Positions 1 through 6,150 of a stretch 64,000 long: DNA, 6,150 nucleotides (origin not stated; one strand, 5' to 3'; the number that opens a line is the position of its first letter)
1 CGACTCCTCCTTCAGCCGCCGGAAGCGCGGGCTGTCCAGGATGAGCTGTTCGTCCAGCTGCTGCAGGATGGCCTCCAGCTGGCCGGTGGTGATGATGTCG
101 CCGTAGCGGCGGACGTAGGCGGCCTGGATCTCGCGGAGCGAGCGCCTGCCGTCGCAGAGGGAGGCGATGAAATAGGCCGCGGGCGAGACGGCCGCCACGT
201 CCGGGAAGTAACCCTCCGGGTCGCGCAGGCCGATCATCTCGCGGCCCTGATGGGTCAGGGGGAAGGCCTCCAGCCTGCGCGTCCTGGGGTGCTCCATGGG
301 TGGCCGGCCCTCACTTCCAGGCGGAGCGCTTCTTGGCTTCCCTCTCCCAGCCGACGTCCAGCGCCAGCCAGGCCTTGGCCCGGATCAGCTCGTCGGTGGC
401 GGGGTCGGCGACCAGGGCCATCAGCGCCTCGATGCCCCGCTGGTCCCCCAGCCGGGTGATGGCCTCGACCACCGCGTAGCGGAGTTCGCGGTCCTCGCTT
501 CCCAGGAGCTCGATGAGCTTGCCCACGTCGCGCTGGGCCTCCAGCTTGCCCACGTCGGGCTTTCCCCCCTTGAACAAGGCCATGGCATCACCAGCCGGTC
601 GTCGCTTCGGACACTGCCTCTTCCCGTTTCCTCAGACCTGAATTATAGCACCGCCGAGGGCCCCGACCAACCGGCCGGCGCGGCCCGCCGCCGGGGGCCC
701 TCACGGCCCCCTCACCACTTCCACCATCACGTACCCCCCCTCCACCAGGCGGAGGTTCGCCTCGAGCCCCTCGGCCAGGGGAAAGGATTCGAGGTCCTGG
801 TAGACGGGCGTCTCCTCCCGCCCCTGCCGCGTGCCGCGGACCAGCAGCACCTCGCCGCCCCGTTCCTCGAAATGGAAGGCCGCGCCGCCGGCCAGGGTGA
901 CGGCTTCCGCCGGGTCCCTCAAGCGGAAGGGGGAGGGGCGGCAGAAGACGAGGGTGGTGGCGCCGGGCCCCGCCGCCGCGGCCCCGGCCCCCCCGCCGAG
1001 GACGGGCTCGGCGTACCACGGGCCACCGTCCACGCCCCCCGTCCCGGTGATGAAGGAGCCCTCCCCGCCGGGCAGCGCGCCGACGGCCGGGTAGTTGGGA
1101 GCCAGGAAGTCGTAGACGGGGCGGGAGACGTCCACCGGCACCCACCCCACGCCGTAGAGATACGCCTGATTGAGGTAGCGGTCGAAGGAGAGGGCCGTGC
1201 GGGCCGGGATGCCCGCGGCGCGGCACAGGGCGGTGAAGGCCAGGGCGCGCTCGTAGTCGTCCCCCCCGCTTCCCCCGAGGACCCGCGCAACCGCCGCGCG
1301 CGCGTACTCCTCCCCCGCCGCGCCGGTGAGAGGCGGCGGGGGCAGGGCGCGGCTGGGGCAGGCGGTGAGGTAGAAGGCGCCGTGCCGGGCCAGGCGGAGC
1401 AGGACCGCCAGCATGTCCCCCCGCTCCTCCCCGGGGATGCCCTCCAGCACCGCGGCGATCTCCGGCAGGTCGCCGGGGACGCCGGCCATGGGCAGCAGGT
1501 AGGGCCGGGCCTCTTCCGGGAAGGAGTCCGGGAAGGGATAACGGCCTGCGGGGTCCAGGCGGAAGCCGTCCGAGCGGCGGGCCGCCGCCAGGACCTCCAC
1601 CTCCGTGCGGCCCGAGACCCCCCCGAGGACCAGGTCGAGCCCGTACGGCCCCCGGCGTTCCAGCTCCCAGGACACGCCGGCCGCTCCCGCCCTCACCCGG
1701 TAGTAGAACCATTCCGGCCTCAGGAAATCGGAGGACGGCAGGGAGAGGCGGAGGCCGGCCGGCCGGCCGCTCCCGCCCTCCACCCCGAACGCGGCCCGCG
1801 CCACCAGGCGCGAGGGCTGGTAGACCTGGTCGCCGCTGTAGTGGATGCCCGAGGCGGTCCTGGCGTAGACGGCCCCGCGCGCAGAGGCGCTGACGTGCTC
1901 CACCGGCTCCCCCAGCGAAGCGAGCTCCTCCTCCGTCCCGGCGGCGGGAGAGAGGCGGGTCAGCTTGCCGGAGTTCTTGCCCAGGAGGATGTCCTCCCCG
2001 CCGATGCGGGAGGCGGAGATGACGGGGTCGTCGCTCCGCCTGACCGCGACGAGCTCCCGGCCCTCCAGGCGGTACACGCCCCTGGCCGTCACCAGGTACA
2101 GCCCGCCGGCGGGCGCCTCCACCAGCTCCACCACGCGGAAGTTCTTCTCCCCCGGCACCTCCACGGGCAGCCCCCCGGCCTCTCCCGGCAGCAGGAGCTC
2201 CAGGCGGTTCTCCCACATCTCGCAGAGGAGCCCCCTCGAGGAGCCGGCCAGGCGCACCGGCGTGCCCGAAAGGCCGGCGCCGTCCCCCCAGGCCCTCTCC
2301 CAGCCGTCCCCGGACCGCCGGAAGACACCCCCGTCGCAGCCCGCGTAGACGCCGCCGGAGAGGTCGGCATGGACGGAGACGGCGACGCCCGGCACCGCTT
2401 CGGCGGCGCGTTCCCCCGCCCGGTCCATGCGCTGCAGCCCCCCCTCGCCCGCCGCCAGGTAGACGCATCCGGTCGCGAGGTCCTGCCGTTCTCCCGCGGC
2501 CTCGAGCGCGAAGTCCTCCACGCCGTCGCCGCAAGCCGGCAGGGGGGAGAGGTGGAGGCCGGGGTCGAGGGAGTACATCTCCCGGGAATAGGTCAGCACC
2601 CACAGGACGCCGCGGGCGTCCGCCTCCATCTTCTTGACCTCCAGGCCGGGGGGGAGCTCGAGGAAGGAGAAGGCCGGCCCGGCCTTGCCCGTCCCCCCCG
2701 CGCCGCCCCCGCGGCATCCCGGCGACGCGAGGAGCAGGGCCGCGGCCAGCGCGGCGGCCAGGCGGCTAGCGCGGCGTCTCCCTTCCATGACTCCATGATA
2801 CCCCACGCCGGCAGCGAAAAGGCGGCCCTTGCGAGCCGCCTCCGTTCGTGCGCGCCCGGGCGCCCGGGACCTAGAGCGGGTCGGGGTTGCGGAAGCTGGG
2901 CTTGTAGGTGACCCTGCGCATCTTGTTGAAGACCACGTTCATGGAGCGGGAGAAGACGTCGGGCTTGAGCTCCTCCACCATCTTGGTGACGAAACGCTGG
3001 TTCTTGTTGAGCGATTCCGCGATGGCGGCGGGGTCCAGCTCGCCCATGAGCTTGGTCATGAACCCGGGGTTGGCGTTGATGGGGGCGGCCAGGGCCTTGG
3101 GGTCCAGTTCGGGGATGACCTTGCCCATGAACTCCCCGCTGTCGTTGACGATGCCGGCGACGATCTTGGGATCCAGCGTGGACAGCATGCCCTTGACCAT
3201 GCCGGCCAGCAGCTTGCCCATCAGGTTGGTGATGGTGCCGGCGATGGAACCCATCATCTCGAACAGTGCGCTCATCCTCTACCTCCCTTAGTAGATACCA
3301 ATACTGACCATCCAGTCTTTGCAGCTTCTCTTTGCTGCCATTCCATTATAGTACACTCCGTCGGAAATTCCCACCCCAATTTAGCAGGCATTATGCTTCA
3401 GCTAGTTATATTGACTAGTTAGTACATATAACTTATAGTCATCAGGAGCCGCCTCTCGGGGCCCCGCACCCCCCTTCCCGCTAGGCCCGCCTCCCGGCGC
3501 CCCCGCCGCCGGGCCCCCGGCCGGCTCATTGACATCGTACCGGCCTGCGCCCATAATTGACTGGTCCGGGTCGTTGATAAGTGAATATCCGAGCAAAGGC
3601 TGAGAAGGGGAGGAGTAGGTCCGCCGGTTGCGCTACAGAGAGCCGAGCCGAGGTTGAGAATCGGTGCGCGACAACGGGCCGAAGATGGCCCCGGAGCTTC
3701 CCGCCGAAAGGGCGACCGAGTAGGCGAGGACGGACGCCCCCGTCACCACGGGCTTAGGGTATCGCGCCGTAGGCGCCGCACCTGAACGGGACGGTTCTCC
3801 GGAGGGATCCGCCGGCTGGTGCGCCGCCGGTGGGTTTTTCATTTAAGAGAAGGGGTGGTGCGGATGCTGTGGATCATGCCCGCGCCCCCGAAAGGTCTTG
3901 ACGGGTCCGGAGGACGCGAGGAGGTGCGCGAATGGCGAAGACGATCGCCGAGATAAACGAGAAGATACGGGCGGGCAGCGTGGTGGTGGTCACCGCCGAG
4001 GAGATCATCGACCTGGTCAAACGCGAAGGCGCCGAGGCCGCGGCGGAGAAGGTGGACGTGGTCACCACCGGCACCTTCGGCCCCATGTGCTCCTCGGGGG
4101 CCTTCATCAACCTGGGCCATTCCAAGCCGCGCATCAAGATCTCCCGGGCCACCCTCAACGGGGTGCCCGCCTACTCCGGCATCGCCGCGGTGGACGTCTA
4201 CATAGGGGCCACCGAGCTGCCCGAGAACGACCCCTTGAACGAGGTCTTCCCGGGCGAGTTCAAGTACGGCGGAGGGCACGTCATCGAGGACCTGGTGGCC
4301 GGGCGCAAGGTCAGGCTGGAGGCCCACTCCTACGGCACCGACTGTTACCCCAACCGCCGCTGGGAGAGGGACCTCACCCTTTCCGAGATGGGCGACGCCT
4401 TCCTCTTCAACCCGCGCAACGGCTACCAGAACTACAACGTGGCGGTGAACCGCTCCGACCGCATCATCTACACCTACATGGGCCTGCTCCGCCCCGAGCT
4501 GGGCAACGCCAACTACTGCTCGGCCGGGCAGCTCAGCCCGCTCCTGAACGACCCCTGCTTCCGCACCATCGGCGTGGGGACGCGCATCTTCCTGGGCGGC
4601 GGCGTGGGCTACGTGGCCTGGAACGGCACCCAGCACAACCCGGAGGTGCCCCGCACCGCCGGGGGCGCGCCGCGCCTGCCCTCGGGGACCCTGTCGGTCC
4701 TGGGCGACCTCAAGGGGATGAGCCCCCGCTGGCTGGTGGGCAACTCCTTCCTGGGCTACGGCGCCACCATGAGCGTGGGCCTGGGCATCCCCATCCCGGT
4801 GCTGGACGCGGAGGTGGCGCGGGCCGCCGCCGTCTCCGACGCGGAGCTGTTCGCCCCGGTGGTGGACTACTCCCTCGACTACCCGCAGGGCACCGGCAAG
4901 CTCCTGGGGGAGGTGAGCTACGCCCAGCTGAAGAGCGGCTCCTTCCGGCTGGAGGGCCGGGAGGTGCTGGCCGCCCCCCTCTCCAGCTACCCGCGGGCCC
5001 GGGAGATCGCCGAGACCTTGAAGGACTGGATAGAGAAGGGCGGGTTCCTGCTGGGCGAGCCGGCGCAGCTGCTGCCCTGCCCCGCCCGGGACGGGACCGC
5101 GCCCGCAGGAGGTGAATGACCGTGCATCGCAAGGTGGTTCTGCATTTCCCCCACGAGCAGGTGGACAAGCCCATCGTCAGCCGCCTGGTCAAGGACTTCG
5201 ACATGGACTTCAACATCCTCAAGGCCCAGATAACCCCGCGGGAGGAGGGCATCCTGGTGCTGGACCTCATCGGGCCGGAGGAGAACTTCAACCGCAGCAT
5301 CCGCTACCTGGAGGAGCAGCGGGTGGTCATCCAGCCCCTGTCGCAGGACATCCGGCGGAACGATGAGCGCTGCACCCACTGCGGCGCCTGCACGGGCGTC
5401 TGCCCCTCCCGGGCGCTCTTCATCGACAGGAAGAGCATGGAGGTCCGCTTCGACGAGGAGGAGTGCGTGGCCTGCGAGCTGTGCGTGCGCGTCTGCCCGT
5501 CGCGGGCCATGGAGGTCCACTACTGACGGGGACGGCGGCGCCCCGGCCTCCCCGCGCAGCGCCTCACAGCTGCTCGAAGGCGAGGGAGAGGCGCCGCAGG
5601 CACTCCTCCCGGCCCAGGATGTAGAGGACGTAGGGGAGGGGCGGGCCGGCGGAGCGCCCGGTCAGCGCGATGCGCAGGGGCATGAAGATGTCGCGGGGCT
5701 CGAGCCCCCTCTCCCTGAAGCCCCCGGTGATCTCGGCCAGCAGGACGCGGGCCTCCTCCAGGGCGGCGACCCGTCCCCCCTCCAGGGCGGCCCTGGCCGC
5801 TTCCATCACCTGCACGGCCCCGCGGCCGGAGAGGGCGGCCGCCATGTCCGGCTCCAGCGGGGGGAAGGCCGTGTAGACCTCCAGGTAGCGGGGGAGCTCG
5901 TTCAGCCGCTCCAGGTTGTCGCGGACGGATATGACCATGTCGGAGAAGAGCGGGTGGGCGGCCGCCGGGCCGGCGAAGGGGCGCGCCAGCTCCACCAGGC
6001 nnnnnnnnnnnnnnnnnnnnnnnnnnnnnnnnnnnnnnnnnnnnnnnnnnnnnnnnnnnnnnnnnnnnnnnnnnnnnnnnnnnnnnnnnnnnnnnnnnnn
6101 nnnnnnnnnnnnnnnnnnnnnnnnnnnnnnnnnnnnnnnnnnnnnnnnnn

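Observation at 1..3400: Uncharacterised four-gene minus-strand operon at the window edge: strong promoter, tetra-repeat small protein, transglutaminase lipoprotein, HEAT mini-protein, RRE/PqqD-like protein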

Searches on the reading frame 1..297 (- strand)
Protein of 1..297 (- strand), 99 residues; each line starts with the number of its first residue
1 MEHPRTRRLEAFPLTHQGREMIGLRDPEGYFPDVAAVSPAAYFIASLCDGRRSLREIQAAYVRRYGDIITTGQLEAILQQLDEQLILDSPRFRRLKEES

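Call 5: search_protein_families(library=pfam, proteins=[window:1-297:-], max_evalue=1)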
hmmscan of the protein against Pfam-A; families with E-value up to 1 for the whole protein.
window:1-297:- (99 aa): 1 family
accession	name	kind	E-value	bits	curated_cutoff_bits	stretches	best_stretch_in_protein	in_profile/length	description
PF05402.18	PqqD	-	0.00036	21.2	23.4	1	36-84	14-64/67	Coenzyme PQQ synthesis protein D (PqqD)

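Call 6: search_protein_families(library=ncbifam, proteins=[window:1-297:-], max_evalue=1)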
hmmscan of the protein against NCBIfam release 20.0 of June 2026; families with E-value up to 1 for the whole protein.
window:1-297:- (99 aa): 3 families
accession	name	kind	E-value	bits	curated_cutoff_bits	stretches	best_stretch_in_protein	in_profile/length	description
NF050149.1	RiPP_bind_ApyI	equivalog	0.00032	20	200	1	31-86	205-257/260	RiPP maturation protein ApyI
TIGR03859.1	PQQ_PqqD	equivalog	0.00038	20.3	46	1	34-85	26-78/81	pyrroloquinoline quinone biosynthesis peptide chaperone PqqD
NF002535.0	PRK02079.1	equivalog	0.066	13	101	1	40-69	41-70/92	pyrroloquinoline quinone biosynthesis peptide chaperone PqqD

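Call 49: search_solved_structures(query=A5, max_evalue=1, show_alignments=0)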
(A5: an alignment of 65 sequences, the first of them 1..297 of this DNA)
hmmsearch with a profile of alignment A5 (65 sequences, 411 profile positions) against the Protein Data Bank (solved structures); distinct sequences matched with E-value up to 1: 8.
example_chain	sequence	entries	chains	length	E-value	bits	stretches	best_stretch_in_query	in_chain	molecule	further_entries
7kq8_A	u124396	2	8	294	4.7e-24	88.1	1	110-406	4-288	Protein MEMO1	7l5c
3bcz_A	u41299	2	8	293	5.6e-24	87.9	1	110-406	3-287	Protein MEMO1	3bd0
7m8h_A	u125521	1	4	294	3.7e-22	81.9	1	110-406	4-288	Protein MEMO1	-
5zji_D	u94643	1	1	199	0.016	17.2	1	107-192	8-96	Photosystem I reaction center subunit II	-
5ff5_A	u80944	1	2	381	0.56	12.1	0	47-96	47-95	PaaA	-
7q68_A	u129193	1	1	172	0.65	11.9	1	283-351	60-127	Thioredoxin domain-containing protein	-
7q6a_A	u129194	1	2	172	0.7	11.8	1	283-351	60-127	Thioredoxin domain-containing protein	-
7q5n_A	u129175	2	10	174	0.72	11.7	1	283-351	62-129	Thioredoxin domain-containing protein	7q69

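Call 58: predict_structure(alignment_id=A5)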
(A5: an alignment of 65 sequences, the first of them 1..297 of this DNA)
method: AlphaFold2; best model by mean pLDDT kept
length: 99 residues; sequences in the alignment: 65
mean_pLDDT: 94.9   pTM: 0.85
mean pLDDT of the five models: 94.9, 94.9, 94.4, 94.4, 93.9
residues with pLDDT >= 90: 90; 70-90: 9; 50-70: 0; < 50: 0
segments of 3 or more residues with pLDDT < 50: none
pLDDT, mean of each block of 10 residues (from residue 1): 95 94 94 91 98 98 96 97 96 92
secondary structure, 60 per line:
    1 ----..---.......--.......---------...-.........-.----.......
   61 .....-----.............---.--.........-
elements in order: E10-16 E19-25 E35-37 H39-47 H54-65 H71-83 H90-98

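Call 61: fold_search(model_id=the predicted structure, library=pdb)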
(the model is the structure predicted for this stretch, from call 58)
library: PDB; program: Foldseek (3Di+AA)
matches with E <= 10: 386; with E <= 0.001: 0
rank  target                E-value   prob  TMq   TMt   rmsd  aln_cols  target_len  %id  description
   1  8hkr_B                1.3e-01  0.92  0.40  0.12   4.9        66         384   24  Crystal Structure of Histone H3 Lysine 79 (H3K79) Methyltransferase Rv2067c from Mycobacterium tuberculosis (released 2023-10-18)
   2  5sxy_MODEL_1_A        1.7e-01  0.95  0.56  0.59   4.0        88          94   19  The solution NMR structure for the PqqD truncation of Methylobacterium extorquens PqqCD representing a functio (released 2017-05-24)
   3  8hkr_A                1.8e-01  0.89  0.39  0.11   5.8        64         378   23  Crystal Structure of Histone H3 Lysine 79 (H3K79) Methyltransferase Rv2067c from Mycobacterium tuberculosis (released 2023-10-18)
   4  5v1v_A                2.3e-01  0.94  0.57  0.63   4.4        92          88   14  TbiB1 in Complex with the TbiA(alpha) Leader Peptide (released 2018-09-05)
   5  8hci_A                3.4e-01  0.84  0.49  0.21   4.3        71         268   10  Crystal structure of a holoenzyme Fe-free TglHI for Pseudomonas syringae Peptidyl (S) 2-mercaptoglycine biosynthesis (released 2023-08-23)
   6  5v1u_B                3.6e-01  0.87  0.52  0.59   4.7        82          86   17  TbiB1 in Complex with the TbiA(beta) Leader Peptide (released 2018-09-05)
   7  5v1u_A                4.6e-01  0.84  0.52  0.60   4.6        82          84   17  TbiB1 in Complex with the TbiA(beta) Leader Peptide (released 2018-09-05)
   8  5doo_B                6.6e-01  0.87  0.64  0.14   4.9       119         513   11  The structure of PKMT2 from Rickettsia typhi (released 2016-08-10)
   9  5v1u_D                9.0e-01  0.60  0.49  0.56   5.2        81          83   16  TbiB1 in Complex with the TbiA(beta) Leader Peptide (released 2018-09-05)
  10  5do0_B                9.0e-01  0.28  0.35  0.08   7.6        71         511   18  The structure of PKMT1 from Rickettsia prowazekii (released 2016-08-10)
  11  5dnk_B                9.6e-01  0.21  0.35  0.09   6.5        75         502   17  The structure of PKMT1 from Rickettsia prowazekii in complex with AdoHcy (released 2016-08-10)
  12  5dpl_B                1.1e+00  0.72  0.53  0.11   4.8        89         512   11  The structure of PKMT2 from Rickettsia typhi in complex with AdoHcy (released 2016-08-10)
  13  5dnk_A                1.1e+00  0.41  0.51  0.11   6.9       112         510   15  The structure of PKMT1 from Rickettsia prowazekii in complex with AdoHcy (released 2016-08-10)
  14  8fkp_NM               1.1e+00  0.07  0.22  0.14  27.0       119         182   13  Human nucleolar pre-60S ribosomal subunit (State A1) (released 2023-07-12)
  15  8hi7_A                1.2e+00  0.60  0.60  0.26   4.8       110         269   10  Crystal structure of a holoenzyme TglHI with two Fe irons for Pseudomonas syringae Peptidyl (S) 2-mercaptoglycine bios (released 2023-08-23)
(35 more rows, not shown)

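Call 87: find_related_loci(query=A5, collection=metagenome_contigs, flank=6000)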
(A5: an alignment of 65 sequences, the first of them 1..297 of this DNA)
Query A5 (99 aa) in metagenome_contigs; peptide patterns used: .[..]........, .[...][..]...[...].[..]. (x = any residue, [..] = any of these).
600 stretches matched a pattern (row limit reached: there are more); 258 encode a relative of the query (tblastn E <= 1e-3); the best 80 are kept; 80 distinct loci.
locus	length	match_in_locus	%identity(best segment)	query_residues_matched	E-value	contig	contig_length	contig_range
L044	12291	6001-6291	72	1-97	9e-46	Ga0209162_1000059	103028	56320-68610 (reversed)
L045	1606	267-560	68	1-98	2e-43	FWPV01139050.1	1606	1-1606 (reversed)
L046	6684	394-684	60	2-98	1e-38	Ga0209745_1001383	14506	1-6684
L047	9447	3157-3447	55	1-97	6e-34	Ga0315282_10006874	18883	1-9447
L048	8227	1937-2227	52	1-97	5e-31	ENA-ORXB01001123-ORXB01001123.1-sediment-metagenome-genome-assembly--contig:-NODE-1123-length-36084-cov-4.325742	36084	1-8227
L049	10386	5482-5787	52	1-98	1e-30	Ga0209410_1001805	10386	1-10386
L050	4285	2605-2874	46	3-92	2e-25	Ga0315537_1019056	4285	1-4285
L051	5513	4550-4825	46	1-92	5e-25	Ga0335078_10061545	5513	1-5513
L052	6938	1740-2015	48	1-92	6e-25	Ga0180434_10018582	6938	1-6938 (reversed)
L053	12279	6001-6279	48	1-92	2e-24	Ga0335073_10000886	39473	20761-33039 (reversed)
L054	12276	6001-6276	41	1-92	5e-24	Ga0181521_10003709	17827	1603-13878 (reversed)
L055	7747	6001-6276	45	1-92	7e-24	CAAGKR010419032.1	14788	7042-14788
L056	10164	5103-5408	43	1-98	2e-23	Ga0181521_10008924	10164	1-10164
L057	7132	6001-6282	43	1-94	3e-23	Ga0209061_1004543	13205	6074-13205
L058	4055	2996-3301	40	1-99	4e-23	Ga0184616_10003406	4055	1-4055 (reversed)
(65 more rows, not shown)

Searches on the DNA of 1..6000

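Call 22: search_rna_families(source=window, start=1, end=6000, threshold=evalue, max_evalue=0.1, show_alignments=2)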
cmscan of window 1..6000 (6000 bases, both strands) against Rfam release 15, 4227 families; matches with E-value up to 0.1: 1.
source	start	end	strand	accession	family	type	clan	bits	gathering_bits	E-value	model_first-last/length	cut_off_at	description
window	3593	3762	+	RF00230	T-box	Cis-reg; leader;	-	68.1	93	1.2e-13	1-219/219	no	T-box leader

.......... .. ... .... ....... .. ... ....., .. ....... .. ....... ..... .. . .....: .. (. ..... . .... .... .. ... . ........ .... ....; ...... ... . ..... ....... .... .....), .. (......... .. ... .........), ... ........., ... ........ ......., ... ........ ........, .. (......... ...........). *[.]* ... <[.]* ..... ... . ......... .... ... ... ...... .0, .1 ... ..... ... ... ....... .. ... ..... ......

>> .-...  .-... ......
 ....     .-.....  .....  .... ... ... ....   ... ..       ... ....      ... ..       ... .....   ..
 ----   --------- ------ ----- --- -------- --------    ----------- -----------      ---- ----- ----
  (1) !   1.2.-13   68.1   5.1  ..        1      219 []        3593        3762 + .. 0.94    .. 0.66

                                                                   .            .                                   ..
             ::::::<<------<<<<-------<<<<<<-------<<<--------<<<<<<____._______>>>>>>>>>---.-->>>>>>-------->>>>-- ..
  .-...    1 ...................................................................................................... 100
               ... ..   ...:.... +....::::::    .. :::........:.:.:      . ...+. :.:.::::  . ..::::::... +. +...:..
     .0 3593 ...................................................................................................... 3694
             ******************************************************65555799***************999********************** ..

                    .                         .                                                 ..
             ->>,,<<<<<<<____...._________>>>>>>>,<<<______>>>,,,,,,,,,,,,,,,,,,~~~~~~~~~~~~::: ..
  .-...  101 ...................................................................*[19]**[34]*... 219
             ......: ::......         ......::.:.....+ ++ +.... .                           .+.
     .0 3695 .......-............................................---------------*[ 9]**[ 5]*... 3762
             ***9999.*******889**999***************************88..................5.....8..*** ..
